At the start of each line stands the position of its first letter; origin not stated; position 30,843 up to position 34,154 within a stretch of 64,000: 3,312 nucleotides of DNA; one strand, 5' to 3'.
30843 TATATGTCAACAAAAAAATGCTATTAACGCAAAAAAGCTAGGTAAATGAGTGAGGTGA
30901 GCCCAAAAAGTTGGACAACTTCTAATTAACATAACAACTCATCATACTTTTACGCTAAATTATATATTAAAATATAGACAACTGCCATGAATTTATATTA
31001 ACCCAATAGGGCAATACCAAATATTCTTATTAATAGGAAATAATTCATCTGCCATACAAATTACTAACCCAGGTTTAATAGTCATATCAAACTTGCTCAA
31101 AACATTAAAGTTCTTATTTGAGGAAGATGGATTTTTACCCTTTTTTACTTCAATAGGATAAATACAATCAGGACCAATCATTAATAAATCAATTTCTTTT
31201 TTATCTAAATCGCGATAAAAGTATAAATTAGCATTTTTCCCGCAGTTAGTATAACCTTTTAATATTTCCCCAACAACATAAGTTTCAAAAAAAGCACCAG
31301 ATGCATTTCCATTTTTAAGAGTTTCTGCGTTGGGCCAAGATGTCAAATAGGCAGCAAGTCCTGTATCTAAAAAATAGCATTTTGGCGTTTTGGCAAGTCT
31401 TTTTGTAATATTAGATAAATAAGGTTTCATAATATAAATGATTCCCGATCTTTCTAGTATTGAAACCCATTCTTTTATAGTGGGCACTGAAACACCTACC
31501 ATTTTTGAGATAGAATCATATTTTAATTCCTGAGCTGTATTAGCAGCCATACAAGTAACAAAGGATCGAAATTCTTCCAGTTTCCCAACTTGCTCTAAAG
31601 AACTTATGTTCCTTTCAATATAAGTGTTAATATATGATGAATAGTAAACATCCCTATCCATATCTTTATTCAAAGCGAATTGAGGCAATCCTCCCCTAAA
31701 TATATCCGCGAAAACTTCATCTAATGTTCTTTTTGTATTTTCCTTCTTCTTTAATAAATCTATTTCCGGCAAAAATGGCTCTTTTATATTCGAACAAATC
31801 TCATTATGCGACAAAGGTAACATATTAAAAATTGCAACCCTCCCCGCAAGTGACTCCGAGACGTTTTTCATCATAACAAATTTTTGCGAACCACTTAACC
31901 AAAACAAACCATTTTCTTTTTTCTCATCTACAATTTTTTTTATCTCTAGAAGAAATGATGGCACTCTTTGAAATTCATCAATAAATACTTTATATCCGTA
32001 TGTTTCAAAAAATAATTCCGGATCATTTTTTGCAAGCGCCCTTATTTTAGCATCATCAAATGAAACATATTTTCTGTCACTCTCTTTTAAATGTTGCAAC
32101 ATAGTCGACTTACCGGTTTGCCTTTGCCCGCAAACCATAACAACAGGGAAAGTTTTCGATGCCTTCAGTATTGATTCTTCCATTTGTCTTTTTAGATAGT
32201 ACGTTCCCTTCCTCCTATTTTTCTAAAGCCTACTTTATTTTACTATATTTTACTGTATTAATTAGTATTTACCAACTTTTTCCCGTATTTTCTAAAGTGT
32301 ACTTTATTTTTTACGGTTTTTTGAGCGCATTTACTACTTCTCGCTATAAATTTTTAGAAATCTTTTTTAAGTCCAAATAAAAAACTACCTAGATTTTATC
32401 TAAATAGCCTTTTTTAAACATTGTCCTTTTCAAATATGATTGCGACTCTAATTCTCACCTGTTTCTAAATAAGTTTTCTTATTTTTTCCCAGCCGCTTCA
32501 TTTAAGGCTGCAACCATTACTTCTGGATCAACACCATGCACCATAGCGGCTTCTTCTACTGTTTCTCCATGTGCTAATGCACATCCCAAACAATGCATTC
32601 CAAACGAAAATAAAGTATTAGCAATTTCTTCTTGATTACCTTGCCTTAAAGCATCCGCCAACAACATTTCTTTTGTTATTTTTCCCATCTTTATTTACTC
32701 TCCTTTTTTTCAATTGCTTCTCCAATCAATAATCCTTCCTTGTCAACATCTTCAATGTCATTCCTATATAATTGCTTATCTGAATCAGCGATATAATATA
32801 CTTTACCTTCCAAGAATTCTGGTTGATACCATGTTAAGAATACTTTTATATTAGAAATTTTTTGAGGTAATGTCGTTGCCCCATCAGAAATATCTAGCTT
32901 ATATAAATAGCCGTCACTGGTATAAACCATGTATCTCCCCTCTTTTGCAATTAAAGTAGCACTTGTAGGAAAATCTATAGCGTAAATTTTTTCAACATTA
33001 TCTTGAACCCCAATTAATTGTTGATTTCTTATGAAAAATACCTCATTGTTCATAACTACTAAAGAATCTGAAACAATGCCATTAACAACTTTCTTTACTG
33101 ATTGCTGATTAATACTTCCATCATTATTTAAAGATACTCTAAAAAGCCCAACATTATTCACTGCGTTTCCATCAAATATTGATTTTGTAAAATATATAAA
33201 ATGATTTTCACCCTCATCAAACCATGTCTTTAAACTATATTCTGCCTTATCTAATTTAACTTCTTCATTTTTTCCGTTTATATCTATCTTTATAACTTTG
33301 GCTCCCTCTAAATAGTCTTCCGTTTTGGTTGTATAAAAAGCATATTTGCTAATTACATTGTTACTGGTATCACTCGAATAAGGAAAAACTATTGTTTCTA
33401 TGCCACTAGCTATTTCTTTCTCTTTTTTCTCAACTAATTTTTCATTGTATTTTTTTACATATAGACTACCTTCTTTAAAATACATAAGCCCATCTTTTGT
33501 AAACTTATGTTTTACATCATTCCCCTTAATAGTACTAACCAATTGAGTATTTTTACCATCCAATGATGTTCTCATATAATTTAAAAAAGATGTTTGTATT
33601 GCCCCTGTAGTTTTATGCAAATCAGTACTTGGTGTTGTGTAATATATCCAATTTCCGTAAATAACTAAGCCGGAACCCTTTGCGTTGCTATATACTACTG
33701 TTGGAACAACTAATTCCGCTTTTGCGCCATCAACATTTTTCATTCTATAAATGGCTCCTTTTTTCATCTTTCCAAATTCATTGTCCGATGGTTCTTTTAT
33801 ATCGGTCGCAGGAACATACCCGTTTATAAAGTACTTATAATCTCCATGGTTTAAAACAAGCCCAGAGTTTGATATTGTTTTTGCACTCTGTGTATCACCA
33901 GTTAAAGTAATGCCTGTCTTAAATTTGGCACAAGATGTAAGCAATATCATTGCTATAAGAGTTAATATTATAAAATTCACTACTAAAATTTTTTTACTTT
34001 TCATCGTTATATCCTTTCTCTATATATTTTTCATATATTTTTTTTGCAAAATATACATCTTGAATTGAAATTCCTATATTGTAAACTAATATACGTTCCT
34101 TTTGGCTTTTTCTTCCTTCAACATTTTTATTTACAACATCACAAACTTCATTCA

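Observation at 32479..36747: LicC-type nucleotidyltransferase fused to a CobD-type PLP enzyme, coupled to an OCD-family dehydrogenase: candidate de novo route to a CDP-activated phospho-amino-alcohol head group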

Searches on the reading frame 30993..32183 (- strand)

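Call 4: search_protein_families(library=pfam, proteins=[window:30993-32183:-], max_evalue=0.01)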
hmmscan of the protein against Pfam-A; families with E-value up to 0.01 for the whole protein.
window:30993-32183:- (396 aa): 4 families
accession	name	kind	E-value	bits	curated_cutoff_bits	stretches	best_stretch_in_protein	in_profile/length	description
PF13635.12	DUF4143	-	1.5e-42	145.5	28.1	1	190-348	1-159/160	Domain of unknown function (DUF4143)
PF13173.12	AAA_14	-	1e-27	97.1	27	1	13-130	3-129/129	AAA domain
PF13401.12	AAA_22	-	0.0011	19.7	27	0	14-41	7-33/130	AAA domain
PF08378.17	NERD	-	0.0018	19.2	22.1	1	318-350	25-58/111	Nuclease-related domain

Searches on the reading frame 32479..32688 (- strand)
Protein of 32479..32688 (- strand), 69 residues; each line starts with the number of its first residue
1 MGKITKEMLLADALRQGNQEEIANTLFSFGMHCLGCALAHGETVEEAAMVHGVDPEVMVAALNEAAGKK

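Call 4: search_protein_families(library=pfam, proteins=[window:32479-32688:-], max_evalue=0.01)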
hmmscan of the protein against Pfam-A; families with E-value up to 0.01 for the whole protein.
window:32479-32688:- (69 aa): 1 family
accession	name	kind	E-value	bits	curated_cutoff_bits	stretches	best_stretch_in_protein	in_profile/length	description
PF08984.16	DUF1858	-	8.5e-15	55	32.2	1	4-58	1-58/59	Domain of unknown function (DUF1858)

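Call 5: search_protein_families(library=ncbifam, proteins=[window:32479-32688:-], max_evalue=0.01)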
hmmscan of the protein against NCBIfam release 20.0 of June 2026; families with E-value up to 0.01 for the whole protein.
window:32479-32688:- (69 aa): 1 family
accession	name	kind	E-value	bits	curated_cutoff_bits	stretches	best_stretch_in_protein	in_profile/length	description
TIGR03980.1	prismane_assoc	subfamily_domain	5.7e-21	74.3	44.95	1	4-63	1-58/58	hybrid cluster protein-associated redox disulfide domain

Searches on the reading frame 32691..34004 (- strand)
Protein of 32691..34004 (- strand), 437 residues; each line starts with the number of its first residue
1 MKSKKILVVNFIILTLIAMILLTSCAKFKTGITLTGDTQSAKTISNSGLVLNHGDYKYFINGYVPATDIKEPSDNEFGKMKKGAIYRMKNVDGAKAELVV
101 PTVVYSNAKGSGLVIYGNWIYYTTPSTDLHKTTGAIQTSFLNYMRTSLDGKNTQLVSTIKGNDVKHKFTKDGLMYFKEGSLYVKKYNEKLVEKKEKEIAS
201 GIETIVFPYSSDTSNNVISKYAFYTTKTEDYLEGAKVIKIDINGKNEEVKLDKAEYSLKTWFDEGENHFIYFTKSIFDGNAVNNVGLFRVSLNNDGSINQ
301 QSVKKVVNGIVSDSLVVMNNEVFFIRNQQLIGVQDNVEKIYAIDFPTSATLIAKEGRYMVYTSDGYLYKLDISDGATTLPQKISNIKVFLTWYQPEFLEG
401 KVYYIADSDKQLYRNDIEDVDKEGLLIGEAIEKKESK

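Call 4: search_protein_families(library=pfam, proteins=[window:32691-34004:-], max_evalue=0.01)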
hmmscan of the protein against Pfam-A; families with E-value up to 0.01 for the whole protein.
window:32691-34004:- (437 aa): 0 families

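Call 5: search_protein_families(library=ncbifam, proteins=[window:32691-34004:-], max_evalue=0.01)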
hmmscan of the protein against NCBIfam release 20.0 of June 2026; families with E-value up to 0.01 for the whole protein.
window:32691-34004:- (437 aa): 0 families

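Call 66: search_protein_families(library=pfam, proteins=[window:32691-34004:-], max_evalue=1)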
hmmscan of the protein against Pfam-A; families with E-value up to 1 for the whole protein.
window:32691-34004:- (437 aa): 2 families
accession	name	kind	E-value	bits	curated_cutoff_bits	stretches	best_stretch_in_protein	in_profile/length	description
PF13360.13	PQQ_2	-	0.094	12.8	27.6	1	352-419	30-92/233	Outer membrane protein assembly factor BamB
PF10842.14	DUF2642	-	0.22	11.9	22.7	1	301-333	29-62/64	Protein of unknown function (DUF2642)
